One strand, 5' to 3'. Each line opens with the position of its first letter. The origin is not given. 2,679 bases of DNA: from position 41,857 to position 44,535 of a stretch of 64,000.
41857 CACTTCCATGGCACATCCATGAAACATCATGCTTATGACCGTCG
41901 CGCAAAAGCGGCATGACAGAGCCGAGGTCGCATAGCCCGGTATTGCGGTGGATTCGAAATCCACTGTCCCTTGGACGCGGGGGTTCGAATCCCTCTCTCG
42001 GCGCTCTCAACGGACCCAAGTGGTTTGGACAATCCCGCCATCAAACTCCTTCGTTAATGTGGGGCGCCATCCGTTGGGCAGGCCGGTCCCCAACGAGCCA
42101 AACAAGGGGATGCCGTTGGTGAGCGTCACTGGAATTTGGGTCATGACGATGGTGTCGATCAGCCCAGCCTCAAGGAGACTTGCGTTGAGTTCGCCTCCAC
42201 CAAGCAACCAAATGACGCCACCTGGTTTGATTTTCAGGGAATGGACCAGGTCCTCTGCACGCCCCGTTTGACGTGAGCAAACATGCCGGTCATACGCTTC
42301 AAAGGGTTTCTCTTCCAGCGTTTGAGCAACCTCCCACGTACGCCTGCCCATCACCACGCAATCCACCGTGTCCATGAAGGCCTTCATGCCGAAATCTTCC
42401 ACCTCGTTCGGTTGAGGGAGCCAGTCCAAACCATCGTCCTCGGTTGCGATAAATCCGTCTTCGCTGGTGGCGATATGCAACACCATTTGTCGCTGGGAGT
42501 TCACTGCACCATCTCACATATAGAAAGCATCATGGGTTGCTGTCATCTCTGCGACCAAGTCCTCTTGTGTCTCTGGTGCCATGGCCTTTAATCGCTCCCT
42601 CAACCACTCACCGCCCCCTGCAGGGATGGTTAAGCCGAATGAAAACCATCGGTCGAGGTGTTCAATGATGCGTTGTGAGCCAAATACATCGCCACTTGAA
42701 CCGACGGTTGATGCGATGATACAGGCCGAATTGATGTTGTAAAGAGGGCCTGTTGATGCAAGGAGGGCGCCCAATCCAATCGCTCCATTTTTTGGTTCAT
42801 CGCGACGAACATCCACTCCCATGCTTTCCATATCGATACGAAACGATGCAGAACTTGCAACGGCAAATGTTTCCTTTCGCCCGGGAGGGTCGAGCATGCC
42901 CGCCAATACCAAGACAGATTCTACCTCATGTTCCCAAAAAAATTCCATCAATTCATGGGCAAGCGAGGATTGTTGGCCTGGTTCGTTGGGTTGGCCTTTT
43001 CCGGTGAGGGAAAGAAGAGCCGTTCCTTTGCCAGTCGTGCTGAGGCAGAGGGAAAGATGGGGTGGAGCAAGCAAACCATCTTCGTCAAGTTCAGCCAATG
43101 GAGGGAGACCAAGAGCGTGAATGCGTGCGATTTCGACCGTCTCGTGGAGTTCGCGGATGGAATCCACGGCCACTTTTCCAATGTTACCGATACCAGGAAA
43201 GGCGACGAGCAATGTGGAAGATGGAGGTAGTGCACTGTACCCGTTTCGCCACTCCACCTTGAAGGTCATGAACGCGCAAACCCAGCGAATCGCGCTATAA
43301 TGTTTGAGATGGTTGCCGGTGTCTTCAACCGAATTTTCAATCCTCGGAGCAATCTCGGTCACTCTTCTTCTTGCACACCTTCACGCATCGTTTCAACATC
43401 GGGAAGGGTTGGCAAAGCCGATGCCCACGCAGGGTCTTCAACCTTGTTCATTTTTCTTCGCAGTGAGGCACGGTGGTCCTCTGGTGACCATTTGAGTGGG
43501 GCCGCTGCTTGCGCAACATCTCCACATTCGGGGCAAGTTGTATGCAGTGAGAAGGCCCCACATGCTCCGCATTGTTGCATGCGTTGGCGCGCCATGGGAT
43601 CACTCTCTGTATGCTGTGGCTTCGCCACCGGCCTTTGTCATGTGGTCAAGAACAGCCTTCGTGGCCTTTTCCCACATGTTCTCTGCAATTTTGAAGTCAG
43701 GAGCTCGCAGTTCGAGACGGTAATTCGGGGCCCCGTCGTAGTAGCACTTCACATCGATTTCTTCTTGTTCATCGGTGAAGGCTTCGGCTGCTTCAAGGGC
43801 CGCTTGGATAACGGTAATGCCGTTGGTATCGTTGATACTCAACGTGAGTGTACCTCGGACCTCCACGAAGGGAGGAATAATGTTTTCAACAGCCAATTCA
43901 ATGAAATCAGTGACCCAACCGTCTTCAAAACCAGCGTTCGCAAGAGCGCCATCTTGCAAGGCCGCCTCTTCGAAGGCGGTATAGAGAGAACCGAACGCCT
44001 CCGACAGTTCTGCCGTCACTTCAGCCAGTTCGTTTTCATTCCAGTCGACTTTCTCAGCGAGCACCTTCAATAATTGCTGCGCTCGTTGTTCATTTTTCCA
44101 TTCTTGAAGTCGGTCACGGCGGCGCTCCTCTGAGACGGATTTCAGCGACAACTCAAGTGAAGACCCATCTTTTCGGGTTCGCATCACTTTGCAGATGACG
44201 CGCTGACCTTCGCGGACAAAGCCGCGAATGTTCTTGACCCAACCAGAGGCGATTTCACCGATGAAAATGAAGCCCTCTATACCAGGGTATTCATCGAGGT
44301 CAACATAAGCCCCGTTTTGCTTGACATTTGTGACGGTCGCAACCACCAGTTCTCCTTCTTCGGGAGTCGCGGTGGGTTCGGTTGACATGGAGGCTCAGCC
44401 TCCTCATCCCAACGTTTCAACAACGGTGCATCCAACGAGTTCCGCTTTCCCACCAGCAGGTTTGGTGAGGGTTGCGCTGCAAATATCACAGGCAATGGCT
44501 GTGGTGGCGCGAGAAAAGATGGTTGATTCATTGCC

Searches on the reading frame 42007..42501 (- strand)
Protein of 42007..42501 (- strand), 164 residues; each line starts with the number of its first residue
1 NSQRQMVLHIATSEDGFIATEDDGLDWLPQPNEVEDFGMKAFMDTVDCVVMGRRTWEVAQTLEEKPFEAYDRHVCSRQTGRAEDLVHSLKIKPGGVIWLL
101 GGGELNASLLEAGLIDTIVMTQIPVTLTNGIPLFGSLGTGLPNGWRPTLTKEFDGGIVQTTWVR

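Call 41: search_protein_families(library=pfam, proteins=[window:42007-42501:-], max_evalue=0.1)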
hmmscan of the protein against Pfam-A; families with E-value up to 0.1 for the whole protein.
window:42007-42501:- (164 aa): 2 families
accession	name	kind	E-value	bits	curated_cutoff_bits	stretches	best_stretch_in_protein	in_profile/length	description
PF01872.23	RibD_C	-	4.9e-11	43.2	24.1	1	80-138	118-177/197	RibD C-terminal domain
PF00186.24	DHFR_1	-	0.027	14.6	25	1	44-125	35-118/159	Dihydrofolate reductase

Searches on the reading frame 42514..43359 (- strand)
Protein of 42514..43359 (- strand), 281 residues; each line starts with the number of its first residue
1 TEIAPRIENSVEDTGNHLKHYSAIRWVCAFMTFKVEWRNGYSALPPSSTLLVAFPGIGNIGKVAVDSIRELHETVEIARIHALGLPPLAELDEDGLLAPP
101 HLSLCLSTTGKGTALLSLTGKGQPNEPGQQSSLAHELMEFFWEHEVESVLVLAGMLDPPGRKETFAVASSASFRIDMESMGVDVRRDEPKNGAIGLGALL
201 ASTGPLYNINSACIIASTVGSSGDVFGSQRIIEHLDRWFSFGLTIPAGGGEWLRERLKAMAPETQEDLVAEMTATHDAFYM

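Call 41: search_protein_families(library=pfam, proteins=[window:42514-43359:-], max_evalue=0.1)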
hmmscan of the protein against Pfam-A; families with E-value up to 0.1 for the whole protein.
window:42514-43359:- (281 aa): 1 family
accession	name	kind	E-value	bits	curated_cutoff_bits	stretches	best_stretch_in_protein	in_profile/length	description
PF09754.15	PAC2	-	3.4e-20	73.2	25.8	1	50-246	1-196/215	PAC2 family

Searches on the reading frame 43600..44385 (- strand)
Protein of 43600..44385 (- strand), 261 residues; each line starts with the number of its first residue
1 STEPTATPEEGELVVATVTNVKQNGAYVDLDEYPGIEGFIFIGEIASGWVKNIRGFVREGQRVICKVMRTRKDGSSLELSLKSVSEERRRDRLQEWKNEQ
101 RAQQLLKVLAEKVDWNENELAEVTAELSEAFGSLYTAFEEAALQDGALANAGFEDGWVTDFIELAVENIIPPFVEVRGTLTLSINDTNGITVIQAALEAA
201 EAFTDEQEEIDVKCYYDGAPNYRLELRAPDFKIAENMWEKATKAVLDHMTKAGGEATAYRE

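Call 75: search_protein_families(library=pfam, proteins=[window:43600-44385:-], max_evalue=0.001)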
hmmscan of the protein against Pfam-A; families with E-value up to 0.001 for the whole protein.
window:43600-44385:- (261 aa): 2 families
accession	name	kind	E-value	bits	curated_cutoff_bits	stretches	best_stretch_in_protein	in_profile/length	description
PF07541.17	EIF_2_alpha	-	2.8e-21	76.1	22.8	1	121-230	3-113/114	Eukaryotic translation initiation factor 2 alpha subunit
PF00575.29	S1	-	4.6e-11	43.4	22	1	8-82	2-74/74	S1 RNA binding domain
